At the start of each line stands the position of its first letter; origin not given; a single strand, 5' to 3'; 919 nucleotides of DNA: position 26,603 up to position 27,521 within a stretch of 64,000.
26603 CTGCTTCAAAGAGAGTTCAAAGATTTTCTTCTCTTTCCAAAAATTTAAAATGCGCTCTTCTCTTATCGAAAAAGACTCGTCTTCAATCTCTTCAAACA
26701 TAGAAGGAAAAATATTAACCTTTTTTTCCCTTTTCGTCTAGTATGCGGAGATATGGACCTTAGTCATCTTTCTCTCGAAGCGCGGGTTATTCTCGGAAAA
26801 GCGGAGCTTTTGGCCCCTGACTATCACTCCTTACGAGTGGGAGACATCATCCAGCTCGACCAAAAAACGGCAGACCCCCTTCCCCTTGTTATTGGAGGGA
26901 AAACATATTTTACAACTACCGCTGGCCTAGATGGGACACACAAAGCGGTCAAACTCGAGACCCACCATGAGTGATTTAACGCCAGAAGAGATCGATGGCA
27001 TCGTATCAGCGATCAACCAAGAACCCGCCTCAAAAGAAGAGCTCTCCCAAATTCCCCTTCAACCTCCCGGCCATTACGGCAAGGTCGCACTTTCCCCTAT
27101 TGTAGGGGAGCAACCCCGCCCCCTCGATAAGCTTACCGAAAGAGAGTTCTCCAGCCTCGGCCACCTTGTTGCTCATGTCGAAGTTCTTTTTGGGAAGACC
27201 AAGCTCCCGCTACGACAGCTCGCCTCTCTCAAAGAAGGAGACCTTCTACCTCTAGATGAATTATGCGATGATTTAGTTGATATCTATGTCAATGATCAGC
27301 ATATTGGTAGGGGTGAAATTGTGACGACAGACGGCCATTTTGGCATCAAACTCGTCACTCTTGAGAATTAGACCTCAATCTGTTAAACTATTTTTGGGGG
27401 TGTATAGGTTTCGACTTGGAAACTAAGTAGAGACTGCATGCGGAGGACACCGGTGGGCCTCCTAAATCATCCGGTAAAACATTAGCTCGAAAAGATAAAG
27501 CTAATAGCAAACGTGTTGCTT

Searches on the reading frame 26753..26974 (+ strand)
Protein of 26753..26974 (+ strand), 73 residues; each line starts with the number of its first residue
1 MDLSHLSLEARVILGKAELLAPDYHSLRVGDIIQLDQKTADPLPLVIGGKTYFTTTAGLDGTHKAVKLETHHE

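Call 4: search_protein_families(library=pfam, proteins=[window:26753-26974:+], max_evalue=0.01)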
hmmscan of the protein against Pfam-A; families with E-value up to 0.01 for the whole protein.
window:26753-26974:+ (73 aa): 1 family
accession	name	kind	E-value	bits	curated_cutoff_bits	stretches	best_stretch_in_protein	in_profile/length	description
PF01052.25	FliMN_C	-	6.9e-12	45.6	23.8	1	3-69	3-69/73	Type III flagellar switch regulator (C-ring) FliN C-term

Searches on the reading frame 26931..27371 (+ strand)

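Call 4: search_protein_families(library=pfam, proteins=[window:26931-27371:+], max_evalue=0.01)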
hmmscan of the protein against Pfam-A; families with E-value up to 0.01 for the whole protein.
window:26931-27371:+ (146 aa): 1 family
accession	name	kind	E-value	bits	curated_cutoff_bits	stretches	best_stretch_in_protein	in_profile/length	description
PF01052.25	FliMN_C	-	1.3e-18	67.1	23.8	1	82-142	9-69/73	Type III flagellar switch regulator (C-ring) FliN C-term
